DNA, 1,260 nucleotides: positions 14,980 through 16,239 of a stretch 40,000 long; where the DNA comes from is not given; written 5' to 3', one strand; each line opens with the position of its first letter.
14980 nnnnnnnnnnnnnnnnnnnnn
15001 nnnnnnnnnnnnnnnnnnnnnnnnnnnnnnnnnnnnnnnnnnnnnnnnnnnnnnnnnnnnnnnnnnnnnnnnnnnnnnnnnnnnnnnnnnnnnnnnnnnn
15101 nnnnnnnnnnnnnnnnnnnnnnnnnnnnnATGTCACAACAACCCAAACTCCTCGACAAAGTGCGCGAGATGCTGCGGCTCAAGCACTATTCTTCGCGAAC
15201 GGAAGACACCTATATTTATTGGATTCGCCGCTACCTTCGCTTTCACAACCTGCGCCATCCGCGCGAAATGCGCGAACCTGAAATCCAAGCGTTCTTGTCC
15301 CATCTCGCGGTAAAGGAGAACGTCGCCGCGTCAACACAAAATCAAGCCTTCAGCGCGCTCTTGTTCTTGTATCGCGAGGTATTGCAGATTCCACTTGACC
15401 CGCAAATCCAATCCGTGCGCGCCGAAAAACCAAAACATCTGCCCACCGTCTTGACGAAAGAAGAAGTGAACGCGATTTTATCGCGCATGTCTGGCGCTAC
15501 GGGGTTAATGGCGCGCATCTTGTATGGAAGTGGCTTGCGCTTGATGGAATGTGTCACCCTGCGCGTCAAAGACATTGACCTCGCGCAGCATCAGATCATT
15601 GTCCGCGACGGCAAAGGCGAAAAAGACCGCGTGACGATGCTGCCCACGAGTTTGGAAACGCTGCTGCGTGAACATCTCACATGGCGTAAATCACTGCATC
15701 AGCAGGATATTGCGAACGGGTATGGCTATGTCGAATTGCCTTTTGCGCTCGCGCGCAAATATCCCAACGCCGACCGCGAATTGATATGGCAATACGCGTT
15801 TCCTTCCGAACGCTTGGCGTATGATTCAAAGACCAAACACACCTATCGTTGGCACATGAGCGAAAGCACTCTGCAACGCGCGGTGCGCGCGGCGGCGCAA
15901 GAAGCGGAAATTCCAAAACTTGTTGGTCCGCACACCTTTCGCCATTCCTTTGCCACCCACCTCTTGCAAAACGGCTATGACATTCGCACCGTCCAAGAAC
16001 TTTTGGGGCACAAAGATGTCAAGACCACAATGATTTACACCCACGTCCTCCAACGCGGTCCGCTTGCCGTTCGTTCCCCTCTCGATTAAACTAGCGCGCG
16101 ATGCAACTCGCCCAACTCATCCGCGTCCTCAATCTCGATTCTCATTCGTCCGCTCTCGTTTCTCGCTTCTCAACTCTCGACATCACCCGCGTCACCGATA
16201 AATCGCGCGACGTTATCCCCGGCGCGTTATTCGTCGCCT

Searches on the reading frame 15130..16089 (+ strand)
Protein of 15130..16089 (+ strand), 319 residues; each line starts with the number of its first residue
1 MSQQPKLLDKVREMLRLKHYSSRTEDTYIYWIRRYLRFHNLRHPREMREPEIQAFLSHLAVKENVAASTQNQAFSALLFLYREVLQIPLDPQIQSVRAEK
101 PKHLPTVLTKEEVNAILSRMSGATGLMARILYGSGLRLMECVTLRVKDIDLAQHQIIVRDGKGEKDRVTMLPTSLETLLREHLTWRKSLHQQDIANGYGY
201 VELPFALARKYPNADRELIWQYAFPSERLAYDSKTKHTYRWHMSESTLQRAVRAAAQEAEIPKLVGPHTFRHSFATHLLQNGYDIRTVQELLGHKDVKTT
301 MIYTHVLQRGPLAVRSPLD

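Call 7: search_protein_families(library=pfam, proteins=[window:15130-16089:+], max_evalue=0.01)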
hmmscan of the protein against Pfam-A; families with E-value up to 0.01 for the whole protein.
window:15130-16089:+ (319 aa): 2 families
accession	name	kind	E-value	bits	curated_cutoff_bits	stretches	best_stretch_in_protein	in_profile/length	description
PF00589.27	Phage_integrase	-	4.8e-35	121.3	27.1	1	107-307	2-169/172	Phage integrase family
PF13495.12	Phage_int_SAM_4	-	3.5e-32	111.1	27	1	7-89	1-83/85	Phage integrase, N-terminal SAM-like domain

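Call 10: search_protein_families(library=ncbifam, proteins=[window:15130-16089:+], max_evalue=0.001)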
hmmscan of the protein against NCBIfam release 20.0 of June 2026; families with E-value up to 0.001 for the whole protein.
window:15130-16089:+ (319 aa): 12 families
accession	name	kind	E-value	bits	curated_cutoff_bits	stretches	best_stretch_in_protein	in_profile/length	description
TIGR02249.1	integrase_gron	subfamily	3.3e-138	460.3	265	1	7-319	1-313/315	integron integrase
NF011946.0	PRK15417.1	equivalog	7.2e-93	311.4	435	1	6-319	15-328/337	integron integrase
NF040815.2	recomb_XerA_Arch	equivalog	4.2e-56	190.4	220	2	13-187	5-176/263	site-specific tyrosine recombinase/integron integrase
TIGR02225.1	recomb_XerD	equivalog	4.9e-45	154.1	329.6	2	242-308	210-276/290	site-specific tyrosine recombinase XerD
NF001399.0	PRK00283.1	subfamily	1.2e-44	152.8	279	1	19-308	21-285/300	tyrosine recombinase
TIGR02224.1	recomb_XerC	equivalog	7.9e-44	150.2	335.15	2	243-306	214-277/295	tyrosine recombinase XerC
NF002331.0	PRK01287.1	subfamily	1.3e-29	103.4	371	2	244-306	249-312/365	site-specific tyrosine recombinase XerC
NF003462.0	PRK05084.1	equivalog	1.3e-17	63.6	267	2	242-308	282-346/360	tyrosine recombinase XerS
NF007370.0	PRK09870.1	subfamily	1.3e-10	41.3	221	1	247-305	120-178/200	tyrosine-type DNA invertase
NF007371.0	PRK09871.1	subfamily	4.4e-09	36.2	222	1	244-305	112-173/198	tyrosine-type DNA invertase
NF041502.1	integrase_1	equivalog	7.5e-05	21.6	350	1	236-306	283-360/484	site-specific integrase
NF040693.1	recomb_GmtY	equivalog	0.00015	21.1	340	0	266-305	392-431/441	gamma-mobile-trio recombinase GmtY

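Call 22: find_encoding_contigs(protein=window:15130-16086:+, flank=10000, max_places=6)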
Protein window:15130-16086:+ (319 aa): 10 contigs read that carry it; 6 places shown.
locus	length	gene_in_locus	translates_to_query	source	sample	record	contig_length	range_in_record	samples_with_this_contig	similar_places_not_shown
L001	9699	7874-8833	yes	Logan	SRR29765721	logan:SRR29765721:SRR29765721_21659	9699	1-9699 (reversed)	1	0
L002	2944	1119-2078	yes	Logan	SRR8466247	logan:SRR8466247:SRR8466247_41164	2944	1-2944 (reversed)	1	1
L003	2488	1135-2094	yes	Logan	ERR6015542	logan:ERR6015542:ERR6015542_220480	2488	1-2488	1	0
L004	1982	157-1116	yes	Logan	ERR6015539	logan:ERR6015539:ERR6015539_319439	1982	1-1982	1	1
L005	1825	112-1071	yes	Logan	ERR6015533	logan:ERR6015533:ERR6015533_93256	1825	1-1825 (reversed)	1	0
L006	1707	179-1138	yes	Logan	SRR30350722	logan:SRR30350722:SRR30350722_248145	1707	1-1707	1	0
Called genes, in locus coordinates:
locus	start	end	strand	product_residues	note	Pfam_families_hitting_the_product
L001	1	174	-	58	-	?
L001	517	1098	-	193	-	PF01872:RibD_C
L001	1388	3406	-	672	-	PF02129:Peptidase_S15, PF00326:Peptidase_S9, PF00561:Abhydrolase_1, PF12146:Hydrolase_4, PF12697:Abhydrolase_6 (weak), PF08530:PepX_C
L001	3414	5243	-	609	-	PF14262:Cthe_2159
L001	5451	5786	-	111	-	-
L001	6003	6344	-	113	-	PF02452:PemK_toxin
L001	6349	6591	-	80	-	PF04014:MazE_antitoxin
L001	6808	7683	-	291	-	-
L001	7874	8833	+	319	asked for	PF13495:Phage_int_SAM_4, PF00589:Phage_integrase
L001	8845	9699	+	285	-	?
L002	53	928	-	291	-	-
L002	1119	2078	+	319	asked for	PF13495:Phage_int_SAM_4, PF00589:Phage_integrase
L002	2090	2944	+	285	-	?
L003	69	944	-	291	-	-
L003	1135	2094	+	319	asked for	PF13495:Phage_int_SAM_4, PF00589:Phage_integrase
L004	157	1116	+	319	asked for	PF13495:Phage_int_SAM_4, PF00589:Phage_integrase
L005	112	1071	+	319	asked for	PF13495:Phage_int_SAM_4, PF00589:Phage_integrase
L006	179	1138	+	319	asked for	PF13495:Phage_int_SAM_4, PF00589:Phage_integrase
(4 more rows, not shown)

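Call 23: find_homologous_proteins(query=window:15130-16086:+, max_evalue=1e-60)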
Query window:15130-16086:+ (319 aa): 7995 proteins with E <= 1e-60 among 8000 candidates; the best 120 are listed.
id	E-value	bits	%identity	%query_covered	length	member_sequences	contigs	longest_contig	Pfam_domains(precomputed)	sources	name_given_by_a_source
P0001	5.5e-210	714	100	100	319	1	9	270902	PF13495.13,PF00589.28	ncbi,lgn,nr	ncbi:MAG: integron integrase [Chloroflexota bacterium]|nr:MAG: integron integrase [Chloroflexota bac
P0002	1.0e-208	709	99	100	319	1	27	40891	PF13495.13,PF00589.28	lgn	-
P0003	2.7e-208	708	99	100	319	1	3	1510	PF13495.13,PF00589.28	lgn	-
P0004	4.1e-204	694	98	100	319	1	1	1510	PF13495.13,PF00589.28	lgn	-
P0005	1.5e-203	692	98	100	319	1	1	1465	PF13495.13,PF00589.28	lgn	-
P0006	1.6e-203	692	97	100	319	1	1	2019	PF13495.13,PF00589.28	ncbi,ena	-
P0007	3.7e-203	691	97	100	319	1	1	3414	PF13495.13,PF00589.28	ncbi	-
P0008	1.8e-202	689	97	100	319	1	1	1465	PF13495.13,PF00589.28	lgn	-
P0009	8.6e-200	680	96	100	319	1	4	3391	PF13495.13,PF00589.28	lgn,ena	-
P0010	8.6e-200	680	96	100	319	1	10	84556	PF13495.13,PF00589.28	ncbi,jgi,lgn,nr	ncbi:MAG: integrase [Chloroflexi bacterium UTCFX4]|jgi:integron integrase|nr:MAG: integrase [Chlorof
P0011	3.5e-199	678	95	100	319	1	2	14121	PF13495.13,PF00589.28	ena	-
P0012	2.7e-195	665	93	100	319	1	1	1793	PF13495.13,PF00589.28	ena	-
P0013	4.6e-190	648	91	100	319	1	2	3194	PF13495.13,PF00589.28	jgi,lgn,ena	-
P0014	7.3e-185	631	87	100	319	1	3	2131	PF13495.13,PF00589.28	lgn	-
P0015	1.0e-178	611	85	100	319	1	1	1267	PF13495.13,PF00589.28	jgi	jgi:integron integrase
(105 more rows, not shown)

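Call 24: find_encoding_contigs(protein=P0010, flank=10000, max_places=4)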
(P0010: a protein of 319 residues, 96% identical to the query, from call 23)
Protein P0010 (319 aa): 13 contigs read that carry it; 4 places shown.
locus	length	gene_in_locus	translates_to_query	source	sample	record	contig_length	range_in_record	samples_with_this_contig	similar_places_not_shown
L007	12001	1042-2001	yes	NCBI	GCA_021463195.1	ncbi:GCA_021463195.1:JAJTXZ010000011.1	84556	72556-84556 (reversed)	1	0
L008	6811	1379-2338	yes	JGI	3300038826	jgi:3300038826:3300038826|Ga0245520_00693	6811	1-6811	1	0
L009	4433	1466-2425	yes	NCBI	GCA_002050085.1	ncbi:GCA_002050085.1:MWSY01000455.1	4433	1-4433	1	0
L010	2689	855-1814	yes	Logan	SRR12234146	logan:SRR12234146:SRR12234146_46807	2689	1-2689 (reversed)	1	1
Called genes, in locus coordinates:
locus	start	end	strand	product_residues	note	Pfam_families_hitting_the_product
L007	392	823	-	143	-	-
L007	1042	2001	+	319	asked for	PF13495:Phage_int_SAM_4, PF00589:Phage_integrase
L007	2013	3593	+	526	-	PF01225:Mur_ligase, PF08245:Mur_ligase_M, PF02875:Mur_ligase_C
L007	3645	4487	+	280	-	PF05175:MTS (weak), PF01564:Spermine_synth (weak), PF08241:Methyltransf_11, PF13649:Methyltransf_25 (weak)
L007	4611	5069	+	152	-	-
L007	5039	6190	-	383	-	-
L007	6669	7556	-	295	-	PF22000:DUF6929, PF21851:DUF6910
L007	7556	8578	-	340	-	PF03447:NAD_binding_3 (weak), PF00742:Homoserine_dh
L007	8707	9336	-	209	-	PF13411:MerR_1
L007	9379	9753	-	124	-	PF06803:DUF1232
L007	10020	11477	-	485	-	PF03816:LytR_cpsA_psr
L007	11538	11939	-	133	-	PF13279:4HBT_2, PF03061:4HBT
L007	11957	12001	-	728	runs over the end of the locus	-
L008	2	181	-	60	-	?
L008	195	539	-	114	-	-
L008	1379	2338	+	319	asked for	PF13495:Phage_int_SAM_4, PF00589:Phage_integrase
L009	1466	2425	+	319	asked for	PF13495:Phage_int_SAM_4, PF00589:Phage_integrase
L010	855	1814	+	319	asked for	PF13495:Phage_int_SAM_4, PF00589:Phage_integrase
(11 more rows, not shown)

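Call 25: find_encoding_contigs(protein=P0002, flank=10000, max_places=4)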
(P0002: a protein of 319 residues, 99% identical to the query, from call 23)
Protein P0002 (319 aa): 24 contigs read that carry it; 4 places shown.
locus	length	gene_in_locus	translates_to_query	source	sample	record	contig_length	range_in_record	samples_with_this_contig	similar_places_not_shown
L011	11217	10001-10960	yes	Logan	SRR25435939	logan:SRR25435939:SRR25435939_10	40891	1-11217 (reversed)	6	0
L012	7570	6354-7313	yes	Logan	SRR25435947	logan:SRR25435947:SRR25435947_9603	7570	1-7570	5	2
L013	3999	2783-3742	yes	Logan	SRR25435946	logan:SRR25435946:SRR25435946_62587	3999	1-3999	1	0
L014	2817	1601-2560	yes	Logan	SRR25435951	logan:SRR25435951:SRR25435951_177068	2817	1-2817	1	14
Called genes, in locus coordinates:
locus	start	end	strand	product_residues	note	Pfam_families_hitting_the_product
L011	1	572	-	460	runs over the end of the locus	PF04055:Radical_SAM, PF12544:LAM_C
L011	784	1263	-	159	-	PF10027:DUF2269 (weak)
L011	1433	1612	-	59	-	-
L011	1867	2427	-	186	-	PF01872:RibD_C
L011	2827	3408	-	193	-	PF01872:RibD_C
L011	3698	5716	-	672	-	PF02129:Peptidase_S15, PF00326:Peptidase_S9, PF00561:Abhydrolase_1, PF12146:Hydrolase_4, PF12697:Abhydrolase_6 (weak), PF08530:PepX_C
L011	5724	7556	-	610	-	PF14262:Cthe_2159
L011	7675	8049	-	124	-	-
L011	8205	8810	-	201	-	PF01872:RibD_C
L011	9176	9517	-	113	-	PF02452:PemK_toxin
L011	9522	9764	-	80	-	PF04014:MazE_antitoxin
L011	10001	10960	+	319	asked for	PF13495:Phage_int_SAM_4, PF00589:Phage_integrase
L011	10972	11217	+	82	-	?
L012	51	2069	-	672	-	PF02129:Peptidase_S15, PF00326:Peptidase_S9, PF00561:Abhydrolase_1, PF12146:Hydrolase_4, PF12697:Abhydrolase_6 (weak), PF08530:PepX_C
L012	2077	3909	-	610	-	PF14262:Cthe_2159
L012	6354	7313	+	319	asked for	PF13495:Phage_int_SAM_4, PF00589:Phage_integrase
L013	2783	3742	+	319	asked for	PF13495:Phage_int_SAM_4, PF00589:Phage_integrase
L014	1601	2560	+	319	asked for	PF13495:Phage_int_SAM_4, PF00589:Phage_integrase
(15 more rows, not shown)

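Call 26: find_encoding_contigs(protein=P0011, flank=10000, max_places=3)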
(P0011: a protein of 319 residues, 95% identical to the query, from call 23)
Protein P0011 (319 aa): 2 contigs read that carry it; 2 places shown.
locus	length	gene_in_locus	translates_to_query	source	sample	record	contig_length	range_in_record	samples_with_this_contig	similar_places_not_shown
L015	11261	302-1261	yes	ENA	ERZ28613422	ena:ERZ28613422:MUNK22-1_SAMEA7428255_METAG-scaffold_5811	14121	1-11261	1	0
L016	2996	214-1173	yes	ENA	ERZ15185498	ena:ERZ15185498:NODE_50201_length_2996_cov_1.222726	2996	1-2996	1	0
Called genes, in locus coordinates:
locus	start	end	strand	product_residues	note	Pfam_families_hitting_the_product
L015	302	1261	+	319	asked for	PF13495:Phage_int_SAM_4, PF00589:Phage_integrase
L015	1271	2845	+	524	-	PF01225:Mur_ligase, PF08245:Mur_ligase_M, PF02875:Mur_ligase_C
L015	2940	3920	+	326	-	PF00491:Arginase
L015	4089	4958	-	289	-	PF07366:SnoaL (faint), PF12680:SnoaL_2, PF13474:SnoaL_3 (faint), PF12680:SnoaL_2, PF14534:DUF4440 (weak)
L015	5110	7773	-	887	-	PF03704:BTAD, PF00931:NB-ARC, PF13191:AAA_16 (weak), PF13401:AAA_22 (weak), PF25872:HTH_77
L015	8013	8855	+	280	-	PF05175:MTS (weak), PF08241:Methyltransf_11, PF13649:Methyltransf_25 (weak)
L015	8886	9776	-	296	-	PF22000:DUF6929, PF21851:DUF6910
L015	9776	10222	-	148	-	-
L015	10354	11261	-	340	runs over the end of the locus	PF00742:Homoserine_dh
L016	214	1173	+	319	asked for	PF13495:Phage_int_SAM_4, PF00589:Phage_integrase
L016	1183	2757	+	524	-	PF01225:Mur_ligase, PF08245:Mur_ligase_M, PF02875:Mur_ligase_C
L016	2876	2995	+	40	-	?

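Call 31: find_related_loci(query=A3, collection=genome_contigs, flank=10000)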
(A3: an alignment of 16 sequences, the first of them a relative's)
Query A3 (319 aa) in genome_contigs; peptide patterns used: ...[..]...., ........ (x = any residue, [..] = any of these).
600 stretches matched a pattern (row limit reached: there are more); 591 encode a relative of the query (tblastn E <= 1e-3); the best 80 are kept; 80 distinct loci.
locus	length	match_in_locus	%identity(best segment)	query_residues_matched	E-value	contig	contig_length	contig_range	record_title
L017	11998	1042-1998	96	1-319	0e+0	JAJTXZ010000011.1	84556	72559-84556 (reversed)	MAG: Anaerolineae bacterium isolate DTUCFX8 11-Genome25, whole genome shotgun sequence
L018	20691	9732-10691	70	1-319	2e-146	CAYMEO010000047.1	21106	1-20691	MAG TPA_asm: uncultured Spirochaetia bacterium isolate binchicken_co71_42 genome assembly, contig: NODE_1073_length_2110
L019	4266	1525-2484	67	1-319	1e-143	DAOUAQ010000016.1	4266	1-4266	MAG TPA_asm: Anaerolineae bacterium isolate H66_674 k113_153239, whole genome shotgun sequence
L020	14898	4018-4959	67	6-319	4e-138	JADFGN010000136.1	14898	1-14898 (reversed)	MAG: Candidatus Poribacteria bacterium isolate B30T1B8 B30T1B8_NODE7283, whole genome shotgun sequence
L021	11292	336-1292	66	2-319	3e-136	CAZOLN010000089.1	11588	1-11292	MAG TPA_asm: uncultured Anaerolineales bacterium isolate binchicken_co6_399 genome assembly, contig: NODE_6661_length_11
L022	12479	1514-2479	65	1-319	7e-135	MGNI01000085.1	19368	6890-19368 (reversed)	MAG: Chloroflexi bacterium RBG_16_48_8 RBG_16_scaffold_23863, whole genome shotgun sequence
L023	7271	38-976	67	7-319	7e-134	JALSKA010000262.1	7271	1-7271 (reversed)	MAG: Ardenticatenaceae bacterium isolate 354-166_metabat2_scaf2bin.128 354-166_scaffold_9994_c1, whole genome shotgun se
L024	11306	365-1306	64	6-319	6e-132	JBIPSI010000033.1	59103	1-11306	MAG: Spirulina sp. isolate Cam_3-MAG04 sequence33, whole genome shotgun sequence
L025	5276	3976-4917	64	6-319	9e-133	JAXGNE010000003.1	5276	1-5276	MAG: Anaerolineaceae bacterium isolate AnMBR.bin249 bin249_3, whole genome shotgun sequence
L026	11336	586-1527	62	6-319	2e-131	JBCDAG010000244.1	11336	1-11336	MAG: Cyanobacteria bacterium P01_F01_bin.53 k141_2076474_length_11336_cov_17.5602, whole genome shotgun sequence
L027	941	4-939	63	6-318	2e-145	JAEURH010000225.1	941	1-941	MAG: Anaerolineales bacterium isolate new MAG-272 NODE_225_length_941_cov_20.008102, whole genome shotgun sequence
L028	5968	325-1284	61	1-319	1e-131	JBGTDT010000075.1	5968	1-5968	MAG: Thermosynechococcaceae cyanobacterium isolate JTS-RE15 k141_11037904, whole genome shotgun sequence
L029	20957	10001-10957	63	1-319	3e-131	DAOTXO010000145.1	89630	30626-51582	MAG TPA_asm: Anaerolineae bacterium isolate H21_261 k133_435282, whole genome shotgun sequence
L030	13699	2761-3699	61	6-319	1e-130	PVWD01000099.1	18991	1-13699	Filamentous cyanobacterium CCP2 NODE_125_length_18991_cov_5.36373_ID_83927, whole genome shotgun sequence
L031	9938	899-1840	64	6-319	7e-130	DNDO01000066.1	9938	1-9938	MAG TPA_asm: Anaerolineae bacterium isolate UBA12294 contig_1122, whole genome shotgun sequence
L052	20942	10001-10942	61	6-319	6e-126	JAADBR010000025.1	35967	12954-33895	MAG: Microcystis aeruginosa W13-11 Ga0187992_100051, whole genome shotgun sequence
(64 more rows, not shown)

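Call 37: search_protein_families(library=pfam, proteins=[L052:7867-9618:-, L052:6257-6877:-, L052:4807-5244:-, L052:4034-4486:-, L052:802-2139:-, L052:243-740:-, L052:3367-3708:+, L052:3713-4042:+, L052:2914-3285:+, L052:9914-10948:+], max_evalue=0.01)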
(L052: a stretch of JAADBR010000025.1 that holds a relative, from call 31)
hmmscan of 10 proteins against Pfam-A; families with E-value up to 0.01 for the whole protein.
L052:7867-9618:- (583 aa): 1 family
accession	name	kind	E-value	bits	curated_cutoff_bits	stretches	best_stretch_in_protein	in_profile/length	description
PF01569.27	PAP2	-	0.0043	17.2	27.2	0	499-532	88-121/130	PAP2 superfamily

L052:6257-6877:- (206 aa): 0 families

L052:4807-5244:- (145 aa): 2 families
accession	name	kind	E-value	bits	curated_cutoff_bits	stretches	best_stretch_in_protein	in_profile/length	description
PF01850.27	PIN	-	3.7e-06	28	23.6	1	39-131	22-119/120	PIN domain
PF13470.12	PIN_3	-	0.00093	20.4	27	1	20-123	4-113/115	PIN domain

L052:4034-4486:- (150 aa): 0 families

L052:802-2139:- (445 aa): 3 families
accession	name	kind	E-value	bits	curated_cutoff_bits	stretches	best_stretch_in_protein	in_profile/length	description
PF01134.28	GIDA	-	2.1e-102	343.5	22.1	1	6-370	2-389/391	Glucose inhibited division protein A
PF01262.27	AlaDh_PNT_C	-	0.00086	19.2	23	0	6-41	31-66/214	Alanine dehydrogenase/PNT, C-terminal domain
PF01266.30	DAO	-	0.0017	18.4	27.9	1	8-38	4-35/353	FAD dependent oxidoreductase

L052:243-740:- (165 aa): 1 family
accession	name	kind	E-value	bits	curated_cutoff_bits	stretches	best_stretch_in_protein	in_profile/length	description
PF13239.11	2TM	-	1e-14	54.8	24.8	1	69-148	1-78/79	2TM domain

L052:3367-3708:+ (113 aa): 2 families
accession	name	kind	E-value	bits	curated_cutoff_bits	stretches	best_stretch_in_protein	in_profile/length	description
PF05973.20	Gp49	-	4e-11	43.2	23.9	1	24-104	10-89/90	Phage derived protein Gp49-like (DUF891)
PF05016.21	ParE_toxin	-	0.00026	21.9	23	1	43-85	43-83/89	ParE toxin of type II toxin-antitoxin system, parDE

L052:3713-4042:+ (109 aa): 3 families
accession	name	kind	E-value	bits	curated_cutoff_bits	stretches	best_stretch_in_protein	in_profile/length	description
PF01381.28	HTH_3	-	1.1e-08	35.4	23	1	46-84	5-43/55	Helix-turn-helix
PF13560.12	HTH_31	-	0.00012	22.8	27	1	39-93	2-58/64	Helix-turn-helix domain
PF13744.12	HTH_37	-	0.002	18.4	27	1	33-91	13-73/80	Helix-turn-helix domain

L052:2914-3285:+ (123 aa): 1 family
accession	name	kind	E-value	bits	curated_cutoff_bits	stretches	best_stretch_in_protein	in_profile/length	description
PF00795.27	CN_hydrolase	-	1.3e-13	51.4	23.2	1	19-119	1-94/256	Carbon-nitrogen hydrolase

L052:9914-10948:+ (344 aa): 3 families
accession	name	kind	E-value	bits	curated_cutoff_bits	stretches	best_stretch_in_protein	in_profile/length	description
PF00589.27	Phage_integrase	-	1.6e-37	129.3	27.1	1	131-330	2-168/172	Phage integrase family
PF13495.12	Phage_int_SAM_4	-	1.7e-32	112.1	27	1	31-113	1-83/85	Phage integrase, N-terminal SAM-like domain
PF16795.10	Phage_integr_3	-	0.0022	18.3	27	0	131-168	3-43/161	Archaeal phage integrase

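Call 80: search_solved_structures(query=window:15130-16086:+, max_evalue=1e-20, show_alignments=1)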
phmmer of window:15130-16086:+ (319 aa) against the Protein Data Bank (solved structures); distinct sequences matched with E-value up to 1e-20: 3.
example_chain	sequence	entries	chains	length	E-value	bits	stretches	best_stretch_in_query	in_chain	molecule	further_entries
2a3v_A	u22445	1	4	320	7.9e-88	297.6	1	8-318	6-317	site-specific recombinase IntI4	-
5hxy_A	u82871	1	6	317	3.5e-34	121.4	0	18-190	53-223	Tyrosine recombinase XerA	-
4a8e_A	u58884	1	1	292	5.5e-29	104.4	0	14-186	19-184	PROBABLE TYROSINE RECOMBINASE XERC-LIKE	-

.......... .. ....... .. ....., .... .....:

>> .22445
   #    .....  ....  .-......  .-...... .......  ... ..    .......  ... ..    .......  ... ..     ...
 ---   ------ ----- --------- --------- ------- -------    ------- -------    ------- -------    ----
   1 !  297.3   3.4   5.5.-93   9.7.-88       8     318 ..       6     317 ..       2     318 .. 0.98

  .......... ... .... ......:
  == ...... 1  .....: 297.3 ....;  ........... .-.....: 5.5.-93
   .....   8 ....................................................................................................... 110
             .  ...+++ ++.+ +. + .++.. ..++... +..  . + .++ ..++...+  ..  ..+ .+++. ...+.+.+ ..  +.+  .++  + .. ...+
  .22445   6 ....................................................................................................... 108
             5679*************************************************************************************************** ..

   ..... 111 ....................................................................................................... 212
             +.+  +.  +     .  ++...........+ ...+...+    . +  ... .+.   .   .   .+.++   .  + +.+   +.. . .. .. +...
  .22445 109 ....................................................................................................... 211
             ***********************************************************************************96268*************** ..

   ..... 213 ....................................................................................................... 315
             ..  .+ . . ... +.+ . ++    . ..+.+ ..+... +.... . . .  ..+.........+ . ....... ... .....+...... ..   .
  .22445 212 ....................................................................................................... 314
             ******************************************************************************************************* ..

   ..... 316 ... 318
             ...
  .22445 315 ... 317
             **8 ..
